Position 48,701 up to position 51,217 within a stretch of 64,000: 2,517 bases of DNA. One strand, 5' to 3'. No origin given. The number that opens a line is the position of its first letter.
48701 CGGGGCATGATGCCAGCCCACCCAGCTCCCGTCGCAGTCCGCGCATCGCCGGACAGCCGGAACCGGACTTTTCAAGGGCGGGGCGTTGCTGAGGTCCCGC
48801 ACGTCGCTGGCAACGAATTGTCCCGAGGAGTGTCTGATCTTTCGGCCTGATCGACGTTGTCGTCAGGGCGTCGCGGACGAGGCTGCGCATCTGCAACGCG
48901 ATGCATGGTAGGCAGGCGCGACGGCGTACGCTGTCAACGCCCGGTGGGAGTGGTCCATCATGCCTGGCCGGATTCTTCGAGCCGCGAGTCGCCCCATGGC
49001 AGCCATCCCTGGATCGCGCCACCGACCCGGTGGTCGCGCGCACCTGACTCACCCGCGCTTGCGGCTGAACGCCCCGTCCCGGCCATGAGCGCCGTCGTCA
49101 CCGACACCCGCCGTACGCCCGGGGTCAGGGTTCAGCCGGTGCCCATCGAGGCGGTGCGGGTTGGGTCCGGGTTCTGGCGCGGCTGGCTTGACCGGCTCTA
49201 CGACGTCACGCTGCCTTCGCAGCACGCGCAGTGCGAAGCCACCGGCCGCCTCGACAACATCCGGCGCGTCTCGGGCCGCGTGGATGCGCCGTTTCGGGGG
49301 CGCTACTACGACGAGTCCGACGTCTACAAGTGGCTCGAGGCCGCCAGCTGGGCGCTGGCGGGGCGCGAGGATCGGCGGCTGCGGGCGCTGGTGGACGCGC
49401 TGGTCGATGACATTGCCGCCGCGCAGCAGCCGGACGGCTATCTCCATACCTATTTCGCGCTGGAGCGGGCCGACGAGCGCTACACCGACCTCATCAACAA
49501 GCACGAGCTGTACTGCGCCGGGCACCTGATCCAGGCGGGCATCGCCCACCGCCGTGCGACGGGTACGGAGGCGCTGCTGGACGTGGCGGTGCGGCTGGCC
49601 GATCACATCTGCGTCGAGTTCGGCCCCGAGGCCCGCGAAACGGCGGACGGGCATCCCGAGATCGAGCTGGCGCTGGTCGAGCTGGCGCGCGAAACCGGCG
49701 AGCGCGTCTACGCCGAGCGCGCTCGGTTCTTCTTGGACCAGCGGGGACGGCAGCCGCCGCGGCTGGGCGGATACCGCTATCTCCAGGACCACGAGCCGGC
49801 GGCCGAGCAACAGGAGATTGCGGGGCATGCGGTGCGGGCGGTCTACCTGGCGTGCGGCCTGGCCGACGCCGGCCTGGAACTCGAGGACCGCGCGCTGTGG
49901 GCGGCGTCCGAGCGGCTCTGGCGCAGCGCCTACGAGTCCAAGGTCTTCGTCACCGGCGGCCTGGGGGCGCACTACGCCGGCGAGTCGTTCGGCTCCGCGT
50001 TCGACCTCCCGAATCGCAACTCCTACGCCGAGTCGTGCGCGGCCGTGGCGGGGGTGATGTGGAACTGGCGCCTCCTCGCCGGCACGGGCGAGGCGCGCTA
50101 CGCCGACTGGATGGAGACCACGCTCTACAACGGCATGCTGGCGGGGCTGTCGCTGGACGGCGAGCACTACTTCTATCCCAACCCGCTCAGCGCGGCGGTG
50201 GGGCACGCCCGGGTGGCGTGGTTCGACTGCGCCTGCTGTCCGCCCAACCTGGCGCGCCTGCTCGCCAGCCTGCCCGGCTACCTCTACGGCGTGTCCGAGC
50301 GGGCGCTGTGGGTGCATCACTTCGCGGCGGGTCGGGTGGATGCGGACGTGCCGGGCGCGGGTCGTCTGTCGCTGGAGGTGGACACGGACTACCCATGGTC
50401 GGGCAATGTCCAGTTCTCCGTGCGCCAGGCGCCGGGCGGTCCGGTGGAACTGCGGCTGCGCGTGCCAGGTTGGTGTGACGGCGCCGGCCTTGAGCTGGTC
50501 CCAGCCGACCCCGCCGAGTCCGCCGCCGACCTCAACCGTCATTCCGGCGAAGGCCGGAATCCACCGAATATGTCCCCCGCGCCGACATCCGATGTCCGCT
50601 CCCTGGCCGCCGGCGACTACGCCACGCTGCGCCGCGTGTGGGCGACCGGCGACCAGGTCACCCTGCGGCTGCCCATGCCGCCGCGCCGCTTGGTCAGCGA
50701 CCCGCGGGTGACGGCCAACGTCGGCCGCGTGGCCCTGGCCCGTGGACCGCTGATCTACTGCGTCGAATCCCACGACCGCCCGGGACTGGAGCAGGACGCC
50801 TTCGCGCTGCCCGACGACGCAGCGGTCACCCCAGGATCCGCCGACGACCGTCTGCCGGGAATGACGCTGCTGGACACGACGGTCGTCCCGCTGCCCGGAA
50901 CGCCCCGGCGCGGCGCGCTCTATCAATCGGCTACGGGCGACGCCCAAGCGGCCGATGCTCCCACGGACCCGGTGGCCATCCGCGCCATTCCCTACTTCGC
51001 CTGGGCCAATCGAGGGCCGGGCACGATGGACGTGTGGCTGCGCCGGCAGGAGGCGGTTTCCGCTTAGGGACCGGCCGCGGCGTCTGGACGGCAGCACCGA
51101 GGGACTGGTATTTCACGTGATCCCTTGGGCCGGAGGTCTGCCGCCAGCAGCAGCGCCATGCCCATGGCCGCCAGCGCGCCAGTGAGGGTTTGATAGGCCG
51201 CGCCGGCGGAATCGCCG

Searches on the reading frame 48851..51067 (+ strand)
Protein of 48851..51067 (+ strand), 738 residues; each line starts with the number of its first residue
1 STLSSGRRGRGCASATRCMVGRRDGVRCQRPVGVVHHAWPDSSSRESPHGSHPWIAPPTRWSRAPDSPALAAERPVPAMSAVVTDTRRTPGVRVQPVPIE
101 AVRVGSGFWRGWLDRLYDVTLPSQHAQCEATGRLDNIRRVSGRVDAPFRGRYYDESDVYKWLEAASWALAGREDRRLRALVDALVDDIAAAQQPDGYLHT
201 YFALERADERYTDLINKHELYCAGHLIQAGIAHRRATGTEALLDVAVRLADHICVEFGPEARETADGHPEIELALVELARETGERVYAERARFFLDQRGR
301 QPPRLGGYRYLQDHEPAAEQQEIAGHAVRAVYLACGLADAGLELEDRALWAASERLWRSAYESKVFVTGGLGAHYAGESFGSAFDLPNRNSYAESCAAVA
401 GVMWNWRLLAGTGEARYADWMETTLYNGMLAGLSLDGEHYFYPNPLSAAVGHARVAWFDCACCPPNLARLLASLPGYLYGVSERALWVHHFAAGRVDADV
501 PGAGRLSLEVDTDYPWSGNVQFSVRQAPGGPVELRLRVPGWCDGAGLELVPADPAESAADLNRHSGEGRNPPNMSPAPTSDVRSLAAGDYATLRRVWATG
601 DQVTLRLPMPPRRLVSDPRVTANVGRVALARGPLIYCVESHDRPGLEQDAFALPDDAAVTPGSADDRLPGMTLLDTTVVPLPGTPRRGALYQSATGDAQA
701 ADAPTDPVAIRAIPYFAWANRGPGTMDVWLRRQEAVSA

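Call 44: search_protein_families(library=pfam, proteins=[window:48851-51067:+], max_evalue=0.00001)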
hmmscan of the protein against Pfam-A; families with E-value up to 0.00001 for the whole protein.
window:48851-51067:+ (738 aa): 3 families
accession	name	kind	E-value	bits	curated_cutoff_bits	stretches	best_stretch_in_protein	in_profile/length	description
PF07944.18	Beta-AFase-like_GH127_cat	-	9.5e-98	328.1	24.9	1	101-475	1-375/376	Beta-L-arabinofuranosidase, GH127 catalytic domain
PF20737.2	Glyco_hydro127C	-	9.2e-22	77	23.7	1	611-731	1-71/71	Glycoside hydrolase family 127 C-terminal domain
PF20736.2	Glyco_hydro127M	-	2.2e-16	60.2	24.2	1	486-548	2-61/95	Beta-L-arabinofuranosidase, GH127 middle domain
